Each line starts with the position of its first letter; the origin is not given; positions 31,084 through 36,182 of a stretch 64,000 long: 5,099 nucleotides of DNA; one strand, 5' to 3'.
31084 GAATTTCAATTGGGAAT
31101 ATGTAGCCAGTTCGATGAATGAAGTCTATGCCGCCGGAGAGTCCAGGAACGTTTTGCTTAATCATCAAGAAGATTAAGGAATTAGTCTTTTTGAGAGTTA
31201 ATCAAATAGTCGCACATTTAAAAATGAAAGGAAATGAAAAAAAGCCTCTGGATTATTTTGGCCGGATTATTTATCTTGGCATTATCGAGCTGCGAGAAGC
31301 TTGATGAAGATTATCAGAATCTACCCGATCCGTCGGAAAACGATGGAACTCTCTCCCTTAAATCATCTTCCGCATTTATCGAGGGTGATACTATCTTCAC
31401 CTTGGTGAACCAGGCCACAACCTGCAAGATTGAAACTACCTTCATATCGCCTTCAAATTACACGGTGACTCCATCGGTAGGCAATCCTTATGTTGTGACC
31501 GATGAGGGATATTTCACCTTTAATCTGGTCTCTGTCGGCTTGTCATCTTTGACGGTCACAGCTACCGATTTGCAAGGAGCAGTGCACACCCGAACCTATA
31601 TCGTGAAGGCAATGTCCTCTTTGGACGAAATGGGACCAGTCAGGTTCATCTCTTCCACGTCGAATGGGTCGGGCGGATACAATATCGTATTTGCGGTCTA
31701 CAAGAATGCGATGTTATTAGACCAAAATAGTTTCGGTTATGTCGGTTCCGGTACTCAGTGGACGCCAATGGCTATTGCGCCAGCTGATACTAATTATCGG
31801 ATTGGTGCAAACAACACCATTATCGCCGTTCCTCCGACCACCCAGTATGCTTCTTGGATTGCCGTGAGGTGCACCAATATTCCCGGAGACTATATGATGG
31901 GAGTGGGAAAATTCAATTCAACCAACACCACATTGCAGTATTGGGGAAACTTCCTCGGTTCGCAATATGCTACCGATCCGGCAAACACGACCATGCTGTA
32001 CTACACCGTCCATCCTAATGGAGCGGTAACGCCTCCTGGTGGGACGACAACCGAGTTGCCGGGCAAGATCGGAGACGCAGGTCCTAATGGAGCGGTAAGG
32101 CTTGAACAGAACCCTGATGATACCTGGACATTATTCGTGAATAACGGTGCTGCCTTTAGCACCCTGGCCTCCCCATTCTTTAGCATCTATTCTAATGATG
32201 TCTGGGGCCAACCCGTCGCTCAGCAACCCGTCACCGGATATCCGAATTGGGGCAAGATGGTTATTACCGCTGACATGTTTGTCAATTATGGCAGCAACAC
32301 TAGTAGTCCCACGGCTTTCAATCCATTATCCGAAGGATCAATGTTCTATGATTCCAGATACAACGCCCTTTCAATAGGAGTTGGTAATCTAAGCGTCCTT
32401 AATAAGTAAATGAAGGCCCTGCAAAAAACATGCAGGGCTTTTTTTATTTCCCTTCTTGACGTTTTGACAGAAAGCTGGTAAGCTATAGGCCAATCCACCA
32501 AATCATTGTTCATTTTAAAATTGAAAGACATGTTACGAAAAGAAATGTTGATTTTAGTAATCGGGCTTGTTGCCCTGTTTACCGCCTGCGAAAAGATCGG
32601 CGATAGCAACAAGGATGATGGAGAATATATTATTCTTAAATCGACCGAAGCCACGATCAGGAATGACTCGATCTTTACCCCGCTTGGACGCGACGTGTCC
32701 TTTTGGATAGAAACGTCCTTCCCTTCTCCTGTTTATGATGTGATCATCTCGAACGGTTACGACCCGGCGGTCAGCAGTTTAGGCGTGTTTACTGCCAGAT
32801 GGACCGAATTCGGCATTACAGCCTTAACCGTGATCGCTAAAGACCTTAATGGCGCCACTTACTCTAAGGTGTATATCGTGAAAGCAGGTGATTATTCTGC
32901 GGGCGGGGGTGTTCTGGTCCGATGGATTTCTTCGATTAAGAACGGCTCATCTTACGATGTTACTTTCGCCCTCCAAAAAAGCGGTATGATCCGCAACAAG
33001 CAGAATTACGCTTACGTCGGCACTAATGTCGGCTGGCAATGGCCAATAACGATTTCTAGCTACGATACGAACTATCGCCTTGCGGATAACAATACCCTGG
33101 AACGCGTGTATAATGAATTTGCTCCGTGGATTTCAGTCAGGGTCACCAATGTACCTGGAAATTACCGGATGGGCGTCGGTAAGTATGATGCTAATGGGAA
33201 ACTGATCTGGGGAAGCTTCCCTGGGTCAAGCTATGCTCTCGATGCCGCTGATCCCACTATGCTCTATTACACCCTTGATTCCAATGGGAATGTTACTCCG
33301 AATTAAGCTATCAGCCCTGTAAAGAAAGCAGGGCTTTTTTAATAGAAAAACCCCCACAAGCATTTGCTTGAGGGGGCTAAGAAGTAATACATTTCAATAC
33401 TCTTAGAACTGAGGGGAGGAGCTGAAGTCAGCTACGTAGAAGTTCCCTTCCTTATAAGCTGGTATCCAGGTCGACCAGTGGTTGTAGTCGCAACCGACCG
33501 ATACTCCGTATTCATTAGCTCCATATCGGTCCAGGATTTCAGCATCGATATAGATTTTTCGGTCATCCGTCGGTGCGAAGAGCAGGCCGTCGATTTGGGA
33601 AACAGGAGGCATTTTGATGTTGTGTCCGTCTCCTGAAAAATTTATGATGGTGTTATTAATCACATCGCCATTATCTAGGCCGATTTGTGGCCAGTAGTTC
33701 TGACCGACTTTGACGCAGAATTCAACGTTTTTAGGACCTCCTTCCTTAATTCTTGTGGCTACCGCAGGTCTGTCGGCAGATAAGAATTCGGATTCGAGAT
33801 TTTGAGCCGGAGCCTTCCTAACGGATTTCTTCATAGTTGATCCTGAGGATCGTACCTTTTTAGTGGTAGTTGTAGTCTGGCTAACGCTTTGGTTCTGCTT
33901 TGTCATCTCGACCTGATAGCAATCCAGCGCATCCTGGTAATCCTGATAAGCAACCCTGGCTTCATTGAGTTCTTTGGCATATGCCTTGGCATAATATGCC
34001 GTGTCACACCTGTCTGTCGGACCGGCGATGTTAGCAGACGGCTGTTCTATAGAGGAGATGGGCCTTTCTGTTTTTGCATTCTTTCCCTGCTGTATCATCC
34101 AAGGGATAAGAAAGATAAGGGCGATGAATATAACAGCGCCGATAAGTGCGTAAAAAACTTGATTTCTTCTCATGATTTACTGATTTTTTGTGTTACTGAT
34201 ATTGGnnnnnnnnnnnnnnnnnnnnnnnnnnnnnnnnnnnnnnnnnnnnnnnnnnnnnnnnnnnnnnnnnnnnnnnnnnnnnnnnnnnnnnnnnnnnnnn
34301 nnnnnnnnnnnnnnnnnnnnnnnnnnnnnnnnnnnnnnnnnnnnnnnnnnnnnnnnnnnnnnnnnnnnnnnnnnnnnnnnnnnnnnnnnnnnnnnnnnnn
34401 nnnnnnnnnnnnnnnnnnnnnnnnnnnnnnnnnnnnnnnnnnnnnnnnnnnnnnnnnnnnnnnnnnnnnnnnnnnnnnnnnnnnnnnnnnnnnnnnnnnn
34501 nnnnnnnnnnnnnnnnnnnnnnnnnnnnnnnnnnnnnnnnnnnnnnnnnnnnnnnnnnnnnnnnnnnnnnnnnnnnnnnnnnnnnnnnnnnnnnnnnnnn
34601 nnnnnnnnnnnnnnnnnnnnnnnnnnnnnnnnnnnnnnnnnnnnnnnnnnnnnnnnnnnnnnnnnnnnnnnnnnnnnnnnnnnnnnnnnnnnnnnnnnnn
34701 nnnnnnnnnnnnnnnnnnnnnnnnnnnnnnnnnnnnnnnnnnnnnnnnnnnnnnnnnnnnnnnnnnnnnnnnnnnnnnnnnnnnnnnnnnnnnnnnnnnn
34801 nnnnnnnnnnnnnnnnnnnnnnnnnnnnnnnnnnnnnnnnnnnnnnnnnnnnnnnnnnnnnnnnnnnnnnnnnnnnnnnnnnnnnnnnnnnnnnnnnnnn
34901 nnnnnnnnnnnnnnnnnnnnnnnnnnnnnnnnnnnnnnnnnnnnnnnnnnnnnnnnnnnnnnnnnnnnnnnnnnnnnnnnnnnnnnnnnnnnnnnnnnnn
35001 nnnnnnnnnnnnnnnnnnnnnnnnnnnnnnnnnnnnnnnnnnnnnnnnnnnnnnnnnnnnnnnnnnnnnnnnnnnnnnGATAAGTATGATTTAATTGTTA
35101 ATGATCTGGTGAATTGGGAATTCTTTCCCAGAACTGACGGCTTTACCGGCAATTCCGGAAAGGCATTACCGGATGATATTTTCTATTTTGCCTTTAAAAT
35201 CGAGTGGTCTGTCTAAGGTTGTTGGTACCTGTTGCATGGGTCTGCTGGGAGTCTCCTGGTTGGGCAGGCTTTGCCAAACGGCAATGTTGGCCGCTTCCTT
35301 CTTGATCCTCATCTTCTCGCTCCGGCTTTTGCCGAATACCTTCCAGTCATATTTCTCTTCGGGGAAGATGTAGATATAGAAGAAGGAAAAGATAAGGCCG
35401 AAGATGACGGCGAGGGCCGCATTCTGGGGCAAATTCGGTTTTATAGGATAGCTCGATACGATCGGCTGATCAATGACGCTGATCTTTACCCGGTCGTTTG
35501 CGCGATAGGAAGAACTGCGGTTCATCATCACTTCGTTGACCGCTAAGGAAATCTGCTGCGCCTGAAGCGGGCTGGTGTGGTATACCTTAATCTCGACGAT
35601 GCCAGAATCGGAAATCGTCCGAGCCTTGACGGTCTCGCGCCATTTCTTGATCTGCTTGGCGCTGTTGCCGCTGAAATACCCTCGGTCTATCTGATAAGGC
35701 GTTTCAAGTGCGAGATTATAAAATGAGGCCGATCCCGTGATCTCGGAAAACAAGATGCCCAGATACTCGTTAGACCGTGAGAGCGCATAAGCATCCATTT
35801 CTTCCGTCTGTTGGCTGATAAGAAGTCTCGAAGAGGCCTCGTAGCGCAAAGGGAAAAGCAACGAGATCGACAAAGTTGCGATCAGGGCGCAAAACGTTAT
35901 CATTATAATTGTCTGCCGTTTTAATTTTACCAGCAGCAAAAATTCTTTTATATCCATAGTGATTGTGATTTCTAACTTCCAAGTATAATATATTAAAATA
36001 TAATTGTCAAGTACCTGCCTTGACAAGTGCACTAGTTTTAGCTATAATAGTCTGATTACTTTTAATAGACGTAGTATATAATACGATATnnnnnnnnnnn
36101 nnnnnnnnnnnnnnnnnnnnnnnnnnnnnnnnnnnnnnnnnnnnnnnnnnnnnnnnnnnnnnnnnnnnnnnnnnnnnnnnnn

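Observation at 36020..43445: A GT4-GT4-Wzy_C-GHL operon bracketed by two divergent paralogous surface proteins: candidate protein O-glycosylation or surface-layer module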

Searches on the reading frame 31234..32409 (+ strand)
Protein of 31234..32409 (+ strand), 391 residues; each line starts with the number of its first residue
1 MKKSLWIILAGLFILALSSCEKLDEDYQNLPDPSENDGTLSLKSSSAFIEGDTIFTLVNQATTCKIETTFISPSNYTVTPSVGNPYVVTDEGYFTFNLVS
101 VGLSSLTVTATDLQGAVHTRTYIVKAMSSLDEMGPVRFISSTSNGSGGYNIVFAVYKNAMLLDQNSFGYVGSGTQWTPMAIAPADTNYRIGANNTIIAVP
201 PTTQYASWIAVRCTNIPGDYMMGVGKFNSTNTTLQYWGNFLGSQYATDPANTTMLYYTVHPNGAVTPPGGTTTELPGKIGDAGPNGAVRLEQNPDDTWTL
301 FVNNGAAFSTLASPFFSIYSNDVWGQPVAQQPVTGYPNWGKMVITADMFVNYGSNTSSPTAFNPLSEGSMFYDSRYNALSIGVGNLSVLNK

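Call 8: search_protein_families(library=pfam, proteins=[window:31234-32409:+], max_evalue=0.001)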
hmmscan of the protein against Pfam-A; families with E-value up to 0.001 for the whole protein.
window:31234-32409:+ (391 aa): 0 families

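Call 60: search_protein_families(library=pfam, proteins=[window:31234-32409:+], max_evalue=1)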
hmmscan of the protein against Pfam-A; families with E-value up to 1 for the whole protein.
window:31234-32409:+ (391 aa): 1 family
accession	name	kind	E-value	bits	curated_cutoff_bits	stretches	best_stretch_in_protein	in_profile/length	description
PF04127.22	DFP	-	0.15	12.3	22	1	120-157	4-41/186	DNA/pantothenate metabolism flavoprotein C-terminal domain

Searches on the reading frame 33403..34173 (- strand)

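Call 9: search_protein_families(library=pfam, proteins=[window:33403-34173:-], max_evalue=0.001)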
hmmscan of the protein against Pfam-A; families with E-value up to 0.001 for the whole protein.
window:33403-34173:- (256 aa): 0 families

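Call 85: search_protein_families(library=pfam, proteins=[window:33403-34173:-], max_evalue=1)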
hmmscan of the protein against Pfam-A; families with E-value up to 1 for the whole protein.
window:33403-34173:- (256 aa): 2 families
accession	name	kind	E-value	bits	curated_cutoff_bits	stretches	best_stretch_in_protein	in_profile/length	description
PF12669.12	FeoB_associated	-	0.19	12.4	27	1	10-32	4-26/44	FeoB-associated Cys-rich membrane protein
PF13623.11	SurA_N_2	-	0.63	10.3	28.5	0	65-109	42-87/145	SurA-like N-terminal domain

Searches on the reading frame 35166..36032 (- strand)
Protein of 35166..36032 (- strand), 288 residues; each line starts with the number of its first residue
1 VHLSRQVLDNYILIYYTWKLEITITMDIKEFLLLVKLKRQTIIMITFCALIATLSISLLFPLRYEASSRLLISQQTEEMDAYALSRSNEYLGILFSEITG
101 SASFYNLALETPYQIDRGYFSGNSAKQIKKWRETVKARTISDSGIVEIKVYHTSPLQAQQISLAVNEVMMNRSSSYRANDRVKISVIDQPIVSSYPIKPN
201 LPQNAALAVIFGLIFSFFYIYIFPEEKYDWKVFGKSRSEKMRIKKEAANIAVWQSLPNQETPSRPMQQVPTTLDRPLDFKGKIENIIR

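Call 3: search_protein_families(library=pfam, proteins=[window:35166-36032:-], max_evalue=0.01)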
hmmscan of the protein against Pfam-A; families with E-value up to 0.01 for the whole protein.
window:35166-36032:- (288 aa): 2 families
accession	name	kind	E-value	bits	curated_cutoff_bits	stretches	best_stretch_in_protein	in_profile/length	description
PF13807.11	GNVR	-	0.00043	20.6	27.7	1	183-221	40-78/82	G-rich domain on putative tyrosine kinase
PF02706.20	Wzz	-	0.0094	16.7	25.5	1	25-82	2-60/91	Chain length determinant protein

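Call 25: search_protein_families(library=ncbifam, proteins=[window:35166-36032:-], max_evalue=0.01)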
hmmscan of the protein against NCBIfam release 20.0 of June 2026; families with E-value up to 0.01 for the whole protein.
window:35166-36032:- (288 aa): 3 families
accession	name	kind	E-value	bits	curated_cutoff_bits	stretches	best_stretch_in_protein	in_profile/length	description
TIGR01006.1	polys_exp_MPA1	subfamily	3.1e-07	30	296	1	25-222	7-195/226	CspC family polysaccharide chain length determinant protein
TIGR03017.1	EpsF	equivalog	1.4e-05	24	422.75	1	26-78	1-53/444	chain length determinant protein EpsF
TIGR03007.1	pepcterm_ChnLen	equivalog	6e-05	21.5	278.85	0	27-75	2-50/498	XrtA system polysaccharide chain length determinant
